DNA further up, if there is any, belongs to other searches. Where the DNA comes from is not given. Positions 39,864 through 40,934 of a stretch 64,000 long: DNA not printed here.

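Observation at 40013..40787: Protein with about 15% methionine and MxM runs on a LolA-like scaffold. Candidate Cu(I)/Ag(I)-binding or sacrificial antioxidant protein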

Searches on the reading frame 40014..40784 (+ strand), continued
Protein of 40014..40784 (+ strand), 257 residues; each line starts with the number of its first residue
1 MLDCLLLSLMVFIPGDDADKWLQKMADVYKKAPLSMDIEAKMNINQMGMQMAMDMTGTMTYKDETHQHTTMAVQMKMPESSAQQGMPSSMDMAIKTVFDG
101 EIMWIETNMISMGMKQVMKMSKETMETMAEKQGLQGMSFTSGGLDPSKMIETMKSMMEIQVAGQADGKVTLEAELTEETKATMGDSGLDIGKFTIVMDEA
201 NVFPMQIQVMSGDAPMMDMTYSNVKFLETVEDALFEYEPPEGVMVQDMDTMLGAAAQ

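Call 65: search_protein_families(library=ncbifam, proteins=[L025:16190-19333:+, L015:11827-15129:+, L025:11640-11963:+, L025:14934-16136:-, L015:15126-16400:+, L015:8386-9849:+, L001:11053-12105:-, L004:5933-6490:-, L017:10714-12183:-, L011:12758-13276:+], max_evalue=0.000001)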
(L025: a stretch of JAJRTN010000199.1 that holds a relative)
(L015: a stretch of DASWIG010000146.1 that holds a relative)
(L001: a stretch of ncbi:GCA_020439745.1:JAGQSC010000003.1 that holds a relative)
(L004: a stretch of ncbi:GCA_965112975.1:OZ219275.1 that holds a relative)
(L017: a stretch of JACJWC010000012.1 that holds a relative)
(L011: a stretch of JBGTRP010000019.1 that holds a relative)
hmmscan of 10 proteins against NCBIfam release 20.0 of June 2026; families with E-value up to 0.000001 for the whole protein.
L025:16190-19333:+ (1047 aa): 13 families
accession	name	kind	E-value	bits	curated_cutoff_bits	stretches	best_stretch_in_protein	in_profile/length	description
NF033617.1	RND_permease_2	subfamily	1.5e-185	619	1250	1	4-1024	1-1008/1009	multidrug efflux RND transporter permease subunit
NF000282.2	RND_permease_1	subfamily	3.6e-129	432.4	1250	1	5-1021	2-1025/1029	multidrug efflux RND transporter permease subunit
NF007798.0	PRK10503.1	equivalog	1.8e-122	409.9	1584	1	14-1030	23-1029/1040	MdtB/MuxB family multidrug efflux RND transporter permease subunit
TIGR00915.1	2A0602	subfamily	2.8e-116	389.7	940.35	1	4-1020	2-1025/1050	efflux RND transporter permease subunit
NF007905.0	PRK10614.1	equivalog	2.8e-115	386.2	1774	1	6-1029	6-1014/1025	multidrug efflux RND transporter permease subunit MdtC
TIGR00914.1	2A0601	subfamily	7.2e-107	358.4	701.45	1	5-1021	7-1033/1051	CusA/CzcA family heavy metal efflux RND transporter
NF007133.0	PRK09579.1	equivalog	3.7e-91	306.2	1763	1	1-1022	1-1001/1017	multidrug efflux RND transporter permease subunit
NF007842.1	PRK10555.1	equivalog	1.9e-78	264.4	1854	1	5-1020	3-1023/1036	multidrug efflux RND transporter permease AcrD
NF007131.0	PRK09577.1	equivalog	2.5e-73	247.3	1768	1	6-1021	4-1020/1045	multidrug efflux RND transporter permease subunit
NF011706.2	PRK15127.1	equivalog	1.2e-71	241.9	2150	1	5-1020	3-1026/1049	multidrug efflux RND transporter permease subunit AcrB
NF000037.1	RND_perm_OqxB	exception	1.8e-66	224.7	2200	2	1-512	1-522/1050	multidrug efflux RND transporter permease subunit OqxB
TIGR00921.1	2A067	subfamily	2.1e-16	59.2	351.9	1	833-1032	155-357/733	hydrophobe/amphiphile efflux-3 (HAE3) family transporter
TIGR00916.1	2A0604s01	subfamily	3.2e-10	40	148.6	1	340-459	91-211/231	SecD/SecF family protein translocase subunit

L015:11827-15129:+ (1100 aa): 16 families
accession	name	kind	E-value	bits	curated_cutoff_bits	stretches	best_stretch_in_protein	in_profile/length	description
NF033617.1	RND_permease_2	subfamily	1e-189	632.9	1250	1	56-1075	2-1007/1009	multidrug efflux RND transporter permease subunit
NF000282.2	RND_permease_1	subfamily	8.8e-150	500.6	1250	1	59-1075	5-1027/1029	multidrug efflux RND transporter permease subunit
TIGR00915.1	2A0602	subfamily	4.8e-126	422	940.35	1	59-1078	6-1031/1050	efflux RND transporter permease subunit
NF007133.0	PRK09579.1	equivalog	1.1e-116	390.7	1763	1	55-1077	4-1004/1017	multidrug efflux RND transporter permease subunit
TIGR00914.1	2A0601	subfamily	1.2e-108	364.3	701.45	1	57-1082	8-1042/1051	CusA/CzcA family heavy metal efflux RND transporter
NF007905.0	PRK10614.1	equivalog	1.6e-107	360.5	1774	2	59-590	8-541/1025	multidrug efflux RND transporter permease subunit MdtC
NF007798.0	PRK10503.1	equivalog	1.3e-103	347.5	1584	1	54-1081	12-1028/1040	MdtB/MuxB family multidrug efflux RND transporter permease subunit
NF007131.0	PRK09577.1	equivalog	3.5e-101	339.5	1768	1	60-1085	7-1032/1045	multidrug efflux RND transporter permease subunit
NF007842.1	PRK10555.1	equivalog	3.6e-90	303.2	1854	2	62-634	9-594/1036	multidrug efflux RND transporter permease AcrD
NF000037.1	RND_perm_OqxB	exception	1.6e-80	271.2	2200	1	59-1080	8-1039/1050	multidrug efflux RND transporter permease subunit OqxB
NF011706.2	PRK15127.1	equivalog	1.4e-79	268.2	2150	1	60-1075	7-1029/1049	multidrug efflux RND transporter permease subunit AcrB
TIGR00833.1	actII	subfamily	9.1e-12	44.1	874.7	1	309-555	93-345/910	MMPL family RND transporter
TIGR00921.1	2A067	subfamily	1.3e-10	40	351.9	1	374-546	184-350/733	hydrophobe/amphiphile efflux-3 (HAE3) family transporter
TIGR00916.1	2A0604s01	subfamily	9.7e-09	35.2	148.6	0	394-532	95-231/231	SecD/SecF family protein translocase subunit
NF009584.0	PRK13024.1-4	equivalog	6.5e-08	31.4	1171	1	387-531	258-401/759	protein translocase subunit SecDF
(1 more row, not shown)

L025:11640-11963:+ (107 aa): 9 families
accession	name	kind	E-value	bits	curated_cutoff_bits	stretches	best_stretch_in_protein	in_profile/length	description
NF033788.1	HTH_metalloreg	subfamily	1.2e-25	89.1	55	1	15-88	2-76/77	metalloregulator ArsR/SmtB family transcription factor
NF040642.1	sulf_sens_BigR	equivalog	1.1e-14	54.3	155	1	10-88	6-84/95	sulfite-sensing transcriptional repressor BigR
NF033789.1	repress_SdpR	subfamily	2.2e-14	53.1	100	1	18-91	2-75/79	autorepressor SdpR family transcription factor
NF041413.1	ArsR_Rv2640c_fam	equivalog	2.9e-14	53.4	155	1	18-92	36-113/118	Rv2640c family ArsR-like transcriptional regulator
NF007528.0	PRK10141.1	subfamily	7.4e-12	45.2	97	1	16-101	8-94/117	metalloregulator ArsR/SmtB family transcription factor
NF047906.1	CdPbTransRegCmtR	equivalog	4.2e-11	42.7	150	1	7-98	4-95/104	Cd(II)/Pb(II)-sensing metalloregulatory transcriptional regulator CmtR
NF052532.1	TransRegPagRBaca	equivalog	1.7e-10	40.9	170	1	11-90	14-93/99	transcriptional repressor PagR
NF045707.1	Dbac_1936_reg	equivalog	6.4e-10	38.9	115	1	9-100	2-93/99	ArsR/SmtB-type metalloregulator TsoR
NF053755.1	MsvR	equivalog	2.2e-07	30.8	220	1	15-71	4-60/236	transcriptional factor MsvR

L025:14934-16136:- (400 aa): 0 families

L015:15126-16400:+ (424 aa): 0 families

L015:8386-9849:+ (487 aa): 11 families
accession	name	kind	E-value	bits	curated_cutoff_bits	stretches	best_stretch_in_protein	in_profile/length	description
TIGR03025.1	EPS_sugtrans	subfamily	9.7e-145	483.2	295.55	1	29-486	3-444/445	exopolysaccharide biosynthesis polyprenyl glycosylphosphotransferase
TIGR03023.1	WcaJ_sugtrans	equivalog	3e-144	481.7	410.75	1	29-486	3-452/453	undecaprenyl-phosphate glucose phosphotransferase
NF007518.0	PRK10124.1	equivalog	3.9e-90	302.8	684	1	65-484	51-460/464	undecaprenyl-phosphate glucose phosphotransferase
TIGR03013.1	EpsB_2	subfamily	2.9e-83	280.4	393.35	1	35-483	9-438/443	TIGR03013 family XrtA/PEP-CTERM system glycosyltransferase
TIGR03022.1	WbaP_sugtrans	subfamily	2.2e-77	261.2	403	2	27-363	3-321/456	undecaprenyl-phosphate galactose phosphotransferase WbaP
NF050817.1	PolSacchBiosHfsE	equivalog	2.9e-60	204.3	750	1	138-479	111-457/467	polysaccharide biosynthesis protein HfsE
NF041877.1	EPS_EpsZ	equivalog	2.5e-52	178.1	800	1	62-478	40-449/459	exopolysaccharide biosynthesis polyisoprenyl-phosphate hexose-1-phosphate transferase EpsZ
NF052601.1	undeca_RfbP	equivalog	1.3e-41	142.5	330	1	297-478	41-232/244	undecaprenyl-phosphate galactose phosphotransferase family protein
NF011751.0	PRK15204.1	equivalog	9.5e-37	126.7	907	1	128-481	110-469/476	undecaprenyl-phosphate galactose phosphotransferase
NF045514.1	glycotran_HepC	equivalog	2.9e-19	69.2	140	1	297-410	113-211/220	heterocyst development glycosyltransferase HepC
TIGR03570.1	NeuD_NnaD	subfamily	8.3e-08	32.1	160.8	1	170-248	2-75/202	NeuD/PglB/VioB family sugar acetyltransferase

L001:11053-12105:- (350 aa): 3 families
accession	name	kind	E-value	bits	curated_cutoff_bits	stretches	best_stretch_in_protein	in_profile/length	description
TIGR04555.1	sulfite_DH_soxC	equivalog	3.8e-14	52.5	420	1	44-276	87-338/408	sulfite dehydrogenase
NF052247.1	SorT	equivalog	8.1e-12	44.6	570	1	162-277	202-327/387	SorT family sulfite dehydrogenase catalytic subunit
NF052245.1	SorA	equivalog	4.6e-10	38.8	600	0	116-207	153-250/396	SorA family sulfite dehydrogenase catalytic subunit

L004:5933-6490:- (185 aa): 4 families
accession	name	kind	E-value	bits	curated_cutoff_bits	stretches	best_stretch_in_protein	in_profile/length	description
TIGR00357.1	TIGR00357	equivalog_domain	7.7e-56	187.8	113.05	1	56-180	2-126/134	peptide-methionine (R)-S-oxide reductase MsrB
NF004042.0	PRK05550.1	equivalog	1.1e-40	139.6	330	1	59-181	5-125/293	bifunctional methionine sulfoxide reductase B/A protein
NF010625.0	PRK14018.1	equivalog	6.2e-38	130.6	522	1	39-181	361-506/521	bifunctional peptide-methionine (S)-S-oxide reductase MsrA/peptide-methionine (R)-S-oxide reductase MsrB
NF004036.0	PRK05508.1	equivalog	1.8e-30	105.2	179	1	63-179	4-118/121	methionine-R-sulfoxide reductase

L017:10714-12183:- (489 aa): 10 families
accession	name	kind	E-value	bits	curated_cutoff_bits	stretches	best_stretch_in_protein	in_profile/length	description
TIGR01243.1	CDC48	subfamily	1.4e-34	119.5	802.65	1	256-440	205-391/733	CDC48 family AAA ATPase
TIGR01242.2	TIGR01242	subfamily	5.6e-34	117.7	500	1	256-456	141-346/362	proteasome-activating nucleotidase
NF003069.1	PRK03992.1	subfamily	8e-34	117.4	500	1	256-456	158-363/379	proteasome-activating nucleotidase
TIGR01241.2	FtsH_fam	equivalog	5.7e-31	107.9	600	1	262-455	194-392/598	ATP-dependent zinc metalloprotease FtsH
NF042959.1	IteA_antiphage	equivalog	7.7e-26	91.1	510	1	258-459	120-319/367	anti-phage ATPase IteA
NF008004.0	PRK10733.1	equivalog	3.4e-25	88.1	1008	1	256-460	178-387/644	ATP-dependent zinc metalloprotease FtsH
NF047747.1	PrtsmActNtasePan2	equivalog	1.5e-24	87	700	1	257-450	179-377/397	proteasome-activating nucleotidase Pan2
NF047748.1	PrtsmActNtasePan1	equivalog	2.2e-23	83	750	1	257-445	176-370/405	proteasome-activating nucleotidase Pan1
NF041006.2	cell_div_CdvC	equivalog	3.9e-19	68.8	650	1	262-442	133-319/370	cell division protein CdvC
TIGR03689.1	pup_AAA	equivalog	9.1e-17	60.9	504.75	1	259-447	212-415/512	proteasome ATPase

L011:12758-13276:+ (172 aa): 0 families

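Call 68: search_protein_families(library=pfam, proteins=[L019:5317-6123:+, L019:6123-6905:+, L019:6919-7731:+, L018:9096-9884:+, L018:9899-10702:+, L020:9097-9873:+, P0005, P0021, P0110, P0120], max_evalue=1)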
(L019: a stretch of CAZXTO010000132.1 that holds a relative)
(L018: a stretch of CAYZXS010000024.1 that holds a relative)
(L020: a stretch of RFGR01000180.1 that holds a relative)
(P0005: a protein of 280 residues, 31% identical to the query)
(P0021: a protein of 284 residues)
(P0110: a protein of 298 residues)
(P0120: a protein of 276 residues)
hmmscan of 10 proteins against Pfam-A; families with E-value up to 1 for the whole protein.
L019:5317-6123:+ (268 aa): 0 families

L019:6123-6905:+ (260 aa): 1 family
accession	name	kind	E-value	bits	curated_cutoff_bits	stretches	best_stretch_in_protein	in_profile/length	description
PF21587.3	AP5B1_N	-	0.34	11.7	21.2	1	10-44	28-62/71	AP-5 complex subunit beta-1, N-terminal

L019:6919-7731:+ (270 aa): 1 family
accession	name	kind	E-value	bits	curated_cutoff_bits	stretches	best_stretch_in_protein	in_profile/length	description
PF22323.1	Aq_1974-like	-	0.25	11.5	27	0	100-124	25-47/64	Uncharacterised protein aq_1974-like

L018:9096-9884:+ (262 aa): 0 families

L018:9899-10702:+ (267 aa): 0 families

L020:9097-9873:+ (258 aa): 0 families

P0005 (280 aa): 2 families
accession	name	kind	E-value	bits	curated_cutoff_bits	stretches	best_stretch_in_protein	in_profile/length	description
PF13757.12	VIT_2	-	0.0052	17.1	23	1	228-265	27-62/78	Vault protein inter-alpha-trypsin domain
PF11271.13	PorA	-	0.068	12.9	29.5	1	151-213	157-191/297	Porin PorA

P0021 (284 aa): 1 family
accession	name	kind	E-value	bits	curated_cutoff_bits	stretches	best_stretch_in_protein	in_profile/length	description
PF03548.22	LolA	-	0.0021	18.2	23.6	1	200-252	115-165/165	Outer membrane lipoprotein carrier protein LolA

P0110 (298 aa): 2 families
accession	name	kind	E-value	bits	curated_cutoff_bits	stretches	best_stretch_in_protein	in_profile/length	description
PF04956.18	TrbC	-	0.053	14.2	27.9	1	3-41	12-52/98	TrbC/VIRB2 pilin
PF09865.15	DUF2092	-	0.12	12.2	21.2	0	243-274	177-208/212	Predicted periplasmic protein (DUF2092)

P0120 (276 aa): 1 family
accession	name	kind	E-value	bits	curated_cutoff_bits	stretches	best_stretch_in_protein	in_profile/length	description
PF09865.15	DUF2092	-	0.018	14.9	21.2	1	227-253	185-211/212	Predicted periplasmic protein (DUF2092)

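Call 70: find_encoding_contigs(protein=P0138, flank=8000, max_places=3)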
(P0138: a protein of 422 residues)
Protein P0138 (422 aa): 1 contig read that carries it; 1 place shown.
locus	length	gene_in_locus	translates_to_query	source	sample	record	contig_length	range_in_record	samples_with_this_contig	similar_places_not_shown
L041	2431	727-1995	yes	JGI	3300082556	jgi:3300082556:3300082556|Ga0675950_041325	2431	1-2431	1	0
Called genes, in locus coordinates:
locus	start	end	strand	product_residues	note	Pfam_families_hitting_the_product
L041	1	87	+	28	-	?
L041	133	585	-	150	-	PF02566:OsmC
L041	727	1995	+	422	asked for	PF00578:AhpC-TSA, PF08534:Redoxin, PF00085:Thioredoxin (faint), PF13098:Thioredoxin_2 (faint), PF13905:Thioredoxin_8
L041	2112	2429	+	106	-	?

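Call 71: find_encoding_contigs(protein=P0124, flank=8000, max_places=3)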
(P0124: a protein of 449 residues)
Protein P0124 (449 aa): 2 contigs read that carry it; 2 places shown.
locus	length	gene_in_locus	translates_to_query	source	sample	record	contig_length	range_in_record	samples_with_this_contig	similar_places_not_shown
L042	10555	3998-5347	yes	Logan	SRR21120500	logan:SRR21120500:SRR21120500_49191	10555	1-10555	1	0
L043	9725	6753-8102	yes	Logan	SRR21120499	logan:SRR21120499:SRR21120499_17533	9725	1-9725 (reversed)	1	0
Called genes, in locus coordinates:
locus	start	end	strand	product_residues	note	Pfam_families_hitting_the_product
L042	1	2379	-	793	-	?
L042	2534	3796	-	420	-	PF01011:PQQ (faint), PF13570:Beta-prop_ACSF4 (faint), PF13360:PQQ_2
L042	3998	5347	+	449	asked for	PF00578:AhpC-TSA, PF08534:Redoxin, PF00085:Thioredoxin (weak), PF00255:GSHPx (faint), PF13098:Thioredoxin_2 (faint), PF13905:Thioredoxin_8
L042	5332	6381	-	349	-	PF22612:GH113, PF13547:GTA_TIM (faint)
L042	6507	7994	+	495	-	PF06439:3keto-disac_hyd, PF06283:ThuA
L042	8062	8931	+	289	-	PF01261:AP_endonuc_2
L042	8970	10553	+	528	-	?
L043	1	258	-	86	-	?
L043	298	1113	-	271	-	PF08478:POTRA_1, PF03799:FtsQ_DivIB_C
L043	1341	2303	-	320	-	PF00248:Aldo_ket_red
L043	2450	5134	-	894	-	PF00246:Peptidase_M14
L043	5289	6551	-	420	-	PF01011:PQQ (faint), PF13570:Beta-prop_ACSF4 (faint), PF13360:PQQ_2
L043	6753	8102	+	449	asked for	PF00578:AhpC-TSA, PF08534:Redoxin, PF00085:Thioredoxin (weak), PF00255:GSHPx (faint), PF13098:Thioredoxin_2 (faint), PF13905:Thioredoxin_8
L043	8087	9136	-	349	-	PF22612:GH113, PF13547:GTA_TIM (faint)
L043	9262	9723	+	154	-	?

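Call 72: find_encoding_contigs(protein=P0107, flank=8000, max_places=3)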
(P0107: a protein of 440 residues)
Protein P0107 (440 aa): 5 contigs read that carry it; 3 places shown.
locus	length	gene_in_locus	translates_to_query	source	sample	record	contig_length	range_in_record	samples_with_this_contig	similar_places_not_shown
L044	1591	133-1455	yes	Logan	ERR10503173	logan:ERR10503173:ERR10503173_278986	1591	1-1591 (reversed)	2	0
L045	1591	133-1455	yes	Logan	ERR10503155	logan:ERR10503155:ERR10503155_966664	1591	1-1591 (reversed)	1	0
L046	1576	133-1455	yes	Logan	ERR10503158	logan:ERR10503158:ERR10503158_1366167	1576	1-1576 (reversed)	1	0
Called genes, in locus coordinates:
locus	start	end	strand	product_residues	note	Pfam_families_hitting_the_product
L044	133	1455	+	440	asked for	PF00578:AhpC-TSA, PF08534:Redoxin, PF00085:Thioredoxin (weak), PF13098:Thioredoxin_2 (weak), PF13905:Thioredoxin_8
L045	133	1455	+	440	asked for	PF00578:AhpC-TSA, PF08534:Redoxin, PF00085:Thioredoxin (weak), PF13098:Thioredoxin_2 (weak), PF13905:Thioredoxin_8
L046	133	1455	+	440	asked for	PF00578:AhpC-TSA, PF08534:Redoxin, PF00085:Thioredoxin (weak), PF13098:Thioredoxin_2 (weak), PF13905:Thioredoxin_8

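Call 82: find_related_loci(query=A3, collection=metagenome_contigs, flank=10000)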
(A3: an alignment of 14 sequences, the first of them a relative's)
Query A3 (257 aa) in metagenome_contigs; peptide patterns used: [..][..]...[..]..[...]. (x = any residue, [..] = any of these).
477 stretches matched a pattern; 32 encode a relative of the query (tblastn E <= 1e-3); 32 distinct loci.
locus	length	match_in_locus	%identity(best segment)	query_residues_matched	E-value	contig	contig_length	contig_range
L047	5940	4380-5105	40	4-248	1e-48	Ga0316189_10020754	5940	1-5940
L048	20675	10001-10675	32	21-252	5e-33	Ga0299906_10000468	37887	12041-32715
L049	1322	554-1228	32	17-248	1e-32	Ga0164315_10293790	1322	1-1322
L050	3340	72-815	33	4-255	3e-29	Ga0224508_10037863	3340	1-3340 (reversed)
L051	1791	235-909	30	17-248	4e-27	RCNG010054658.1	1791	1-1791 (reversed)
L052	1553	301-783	33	95-251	4e-17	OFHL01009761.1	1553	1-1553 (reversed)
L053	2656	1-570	29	53-248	1e-15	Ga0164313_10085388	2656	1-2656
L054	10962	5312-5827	28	90-254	9e-10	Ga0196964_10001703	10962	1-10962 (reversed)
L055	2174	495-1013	29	83-248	3e-9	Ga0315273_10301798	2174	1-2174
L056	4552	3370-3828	29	85-248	1e-8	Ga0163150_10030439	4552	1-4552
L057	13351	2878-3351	29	90-248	3e-8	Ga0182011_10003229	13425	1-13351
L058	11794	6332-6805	29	90-248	3e-8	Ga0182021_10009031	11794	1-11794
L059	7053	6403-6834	29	96-247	1e-7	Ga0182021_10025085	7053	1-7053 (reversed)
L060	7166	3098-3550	28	113-248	1e-7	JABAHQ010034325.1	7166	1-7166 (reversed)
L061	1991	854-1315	24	90-251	2e-7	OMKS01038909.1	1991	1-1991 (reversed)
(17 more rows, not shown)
